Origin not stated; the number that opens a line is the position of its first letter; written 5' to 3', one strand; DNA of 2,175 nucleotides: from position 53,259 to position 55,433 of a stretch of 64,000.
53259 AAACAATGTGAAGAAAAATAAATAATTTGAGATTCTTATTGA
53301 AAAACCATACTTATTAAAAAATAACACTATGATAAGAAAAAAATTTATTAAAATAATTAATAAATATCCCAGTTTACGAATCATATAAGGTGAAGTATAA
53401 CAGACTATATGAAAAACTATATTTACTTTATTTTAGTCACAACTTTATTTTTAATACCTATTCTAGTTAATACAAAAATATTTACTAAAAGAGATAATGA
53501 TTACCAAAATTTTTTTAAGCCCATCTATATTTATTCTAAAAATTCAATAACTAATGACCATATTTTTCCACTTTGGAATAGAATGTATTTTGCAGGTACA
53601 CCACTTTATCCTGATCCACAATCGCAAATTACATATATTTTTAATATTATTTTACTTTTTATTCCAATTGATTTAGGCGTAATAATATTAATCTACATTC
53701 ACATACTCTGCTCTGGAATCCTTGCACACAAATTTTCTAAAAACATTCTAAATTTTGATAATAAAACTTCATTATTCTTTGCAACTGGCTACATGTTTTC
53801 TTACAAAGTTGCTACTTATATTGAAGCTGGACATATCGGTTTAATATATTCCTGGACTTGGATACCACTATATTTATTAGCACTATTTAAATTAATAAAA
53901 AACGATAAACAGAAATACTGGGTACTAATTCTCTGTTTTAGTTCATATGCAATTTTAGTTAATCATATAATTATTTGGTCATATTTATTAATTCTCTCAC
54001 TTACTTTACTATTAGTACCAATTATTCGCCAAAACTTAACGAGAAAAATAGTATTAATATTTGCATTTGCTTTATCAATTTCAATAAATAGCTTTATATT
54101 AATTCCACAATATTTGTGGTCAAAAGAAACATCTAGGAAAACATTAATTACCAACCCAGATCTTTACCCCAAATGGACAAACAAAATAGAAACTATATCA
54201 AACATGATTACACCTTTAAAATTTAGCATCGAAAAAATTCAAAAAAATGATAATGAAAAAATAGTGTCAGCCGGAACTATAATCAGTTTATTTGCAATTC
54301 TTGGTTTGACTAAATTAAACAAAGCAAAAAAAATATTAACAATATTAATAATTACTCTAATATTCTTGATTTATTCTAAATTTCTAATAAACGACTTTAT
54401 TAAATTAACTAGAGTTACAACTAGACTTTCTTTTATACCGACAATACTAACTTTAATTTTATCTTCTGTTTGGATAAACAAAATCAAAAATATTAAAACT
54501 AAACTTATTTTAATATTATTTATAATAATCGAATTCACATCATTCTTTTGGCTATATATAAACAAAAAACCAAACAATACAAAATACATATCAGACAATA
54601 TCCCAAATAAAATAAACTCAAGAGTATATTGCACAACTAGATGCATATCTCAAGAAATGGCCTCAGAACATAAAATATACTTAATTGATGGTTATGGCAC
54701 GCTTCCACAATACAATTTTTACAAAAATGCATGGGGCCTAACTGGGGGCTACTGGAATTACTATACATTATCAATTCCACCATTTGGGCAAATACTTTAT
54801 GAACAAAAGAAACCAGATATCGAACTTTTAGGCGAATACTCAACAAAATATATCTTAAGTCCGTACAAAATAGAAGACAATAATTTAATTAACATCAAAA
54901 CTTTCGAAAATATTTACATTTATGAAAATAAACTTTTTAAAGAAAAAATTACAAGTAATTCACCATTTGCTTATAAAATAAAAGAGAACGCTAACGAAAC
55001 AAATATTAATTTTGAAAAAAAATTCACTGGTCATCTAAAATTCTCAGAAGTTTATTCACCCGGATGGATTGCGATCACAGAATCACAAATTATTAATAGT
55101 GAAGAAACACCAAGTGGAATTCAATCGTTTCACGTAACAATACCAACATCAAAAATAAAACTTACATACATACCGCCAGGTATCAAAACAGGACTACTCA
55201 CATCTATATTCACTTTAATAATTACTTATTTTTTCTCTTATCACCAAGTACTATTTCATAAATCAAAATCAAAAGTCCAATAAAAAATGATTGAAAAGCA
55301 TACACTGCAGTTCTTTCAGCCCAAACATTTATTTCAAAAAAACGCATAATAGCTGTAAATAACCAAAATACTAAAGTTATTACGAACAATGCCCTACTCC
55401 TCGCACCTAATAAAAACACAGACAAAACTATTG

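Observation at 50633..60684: Four consecutive giant polytopic membrane proteins (869, 624, 1010 and 688 aa), one inverted and one ending in a discoidin-like domain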

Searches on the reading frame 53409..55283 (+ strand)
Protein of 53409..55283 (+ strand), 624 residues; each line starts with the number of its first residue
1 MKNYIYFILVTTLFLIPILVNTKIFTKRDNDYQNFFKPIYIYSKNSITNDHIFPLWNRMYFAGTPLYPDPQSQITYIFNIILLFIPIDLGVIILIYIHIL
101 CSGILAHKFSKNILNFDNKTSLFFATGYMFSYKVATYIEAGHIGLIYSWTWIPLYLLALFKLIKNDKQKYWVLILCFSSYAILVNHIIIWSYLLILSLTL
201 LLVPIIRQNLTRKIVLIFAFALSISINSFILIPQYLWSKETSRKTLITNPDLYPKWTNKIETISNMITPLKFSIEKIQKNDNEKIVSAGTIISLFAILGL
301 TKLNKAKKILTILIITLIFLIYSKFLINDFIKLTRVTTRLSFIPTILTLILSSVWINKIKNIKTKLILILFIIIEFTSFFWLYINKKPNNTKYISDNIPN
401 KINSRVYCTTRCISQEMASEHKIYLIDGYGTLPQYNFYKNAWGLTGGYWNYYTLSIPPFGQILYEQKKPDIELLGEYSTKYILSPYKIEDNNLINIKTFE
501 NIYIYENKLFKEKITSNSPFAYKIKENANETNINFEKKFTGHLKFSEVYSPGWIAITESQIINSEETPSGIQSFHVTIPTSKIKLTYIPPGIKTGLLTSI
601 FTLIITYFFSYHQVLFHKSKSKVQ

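Call 4: search_protein_families(library=pfam, proteins=[window:53409-55283:+], max_evalue=1)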
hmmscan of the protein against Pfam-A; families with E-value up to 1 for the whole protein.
window:53409-55283:+ (624 aa): 1 family
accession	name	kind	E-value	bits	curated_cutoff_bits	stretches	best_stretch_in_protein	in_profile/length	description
PF09586.16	YfhO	-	3.8e-05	22.7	28.5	2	502-599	736-835/835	Bacterial membrane protein YfhO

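Call 5: search_protein_families(library=ncbifam, proteins=[window:53409-55283:+], max_evalue=1)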
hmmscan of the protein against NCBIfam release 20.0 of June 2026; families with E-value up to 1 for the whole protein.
window:53409-55283:+ (624 aa): 1 family
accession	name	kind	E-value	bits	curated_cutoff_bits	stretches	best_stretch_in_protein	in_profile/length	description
NF047590.1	GlcsyltransPgfM2Strep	equivalog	1.6e-06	26.6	1500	1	487-608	753-875/884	glycosyltransferase PgfM2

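Call 13: search_solved_structures(query=window:53409-55283:+, max_evalue=1)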
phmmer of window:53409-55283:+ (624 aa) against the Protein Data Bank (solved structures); distinct sequences matched with E-value up to 1: 3.
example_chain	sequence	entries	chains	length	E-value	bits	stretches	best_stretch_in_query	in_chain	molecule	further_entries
5x8p_f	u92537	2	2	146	0.016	17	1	454-562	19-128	30S ribosomal protein S6 alpha, chloroplastic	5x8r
4v61_AF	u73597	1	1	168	0.021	16.6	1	454-562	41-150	Ribosomal Protein S6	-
5mmj_f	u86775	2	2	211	0.038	15.7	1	454-562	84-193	plastid ribosomal protein bS6c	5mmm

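Call 27: find_homologous_proteins(query=window:53409-55283:+)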
Query window:53409-55283:+ (624 aa): 19 proteins with E <= 0.001 among 8000 candidates.
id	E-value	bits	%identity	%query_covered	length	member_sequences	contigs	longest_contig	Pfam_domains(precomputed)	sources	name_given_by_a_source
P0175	0.0e+0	1360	99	100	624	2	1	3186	PF09586.17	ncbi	-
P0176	1.2e-101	359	37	92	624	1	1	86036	-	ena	-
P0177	4.0e-101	358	36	96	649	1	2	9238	-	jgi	jgi:hypothetical protein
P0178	9.6e-100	353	35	96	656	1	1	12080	PF09586.17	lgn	-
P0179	1.4e-97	346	34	95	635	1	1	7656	PF09586.17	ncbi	-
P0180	5.4e-96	341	35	96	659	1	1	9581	-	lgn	-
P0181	5.7e-95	337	34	96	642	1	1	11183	-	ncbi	-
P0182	1.6e-88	316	32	94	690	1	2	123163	PF09586.17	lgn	-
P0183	1.9e-88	316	34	94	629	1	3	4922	-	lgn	-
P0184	3.1e-88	315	31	96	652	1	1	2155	-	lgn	-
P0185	1.6e-85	306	34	92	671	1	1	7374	PF20176.4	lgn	-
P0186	3.4e-85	305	35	92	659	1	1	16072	-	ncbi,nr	ncbi:hypothetical protein HY045_02585 [Candidatus Woesebacteria bacterium]|nr:hypothetical protein [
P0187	5.5e-85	304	35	96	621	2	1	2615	PF09586.17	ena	-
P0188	1.4e-84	303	31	93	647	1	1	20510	PF09586.17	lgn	-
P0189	1.8e-53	200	31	81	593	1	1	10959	-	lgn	-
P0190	1.4e-46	177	27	96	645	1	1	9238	PF09586.17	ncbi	-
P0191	6.1e-36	142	25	91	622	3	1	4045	PF09586.17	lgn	-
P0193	5.1e-8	50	22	32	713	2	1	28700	PF09586.17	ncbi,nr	ncbi:MAG: YfhO family protein [Chloroflexi bacterium]|nr:YfhO family protein [Chloroflexota bacteriu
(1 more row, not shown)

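Call 70: search_protein_families(library=pfam, proteins=[P0178, P0182, P0188], max_evalue=0.01)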
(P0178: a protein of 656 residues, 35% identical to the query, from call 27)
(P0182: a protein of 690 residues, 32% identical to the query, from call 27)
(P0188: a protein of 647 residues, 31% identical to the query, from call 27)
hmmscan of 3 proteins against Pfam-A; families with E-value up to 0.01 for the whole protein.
P0178 (656 aa): 1 family
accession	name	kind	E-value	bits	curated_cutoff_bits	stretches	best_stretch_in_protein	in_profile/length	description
PF09586.16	YfhO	-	4.1e-13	49.1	28.5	2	552-634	753-835/835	Bacterial membrane protein YfhO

P0182 (690 aa): 1 family
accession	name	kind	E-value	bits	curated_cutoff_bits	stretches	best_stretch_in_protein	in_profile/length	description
PF09586.16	YfhO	-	7.8e-07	28.3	28.5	1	592-674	752-835/835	Bacterial membrane protein YfhO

P0188 (647 aa): 1 family
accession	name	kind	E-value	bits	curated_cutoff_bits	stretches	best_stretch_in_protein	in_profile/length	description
PF09586.16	YfhO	-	1.9e-07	30.3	28.5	1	546-626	755-835/835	Bacterial membrane protein YfhO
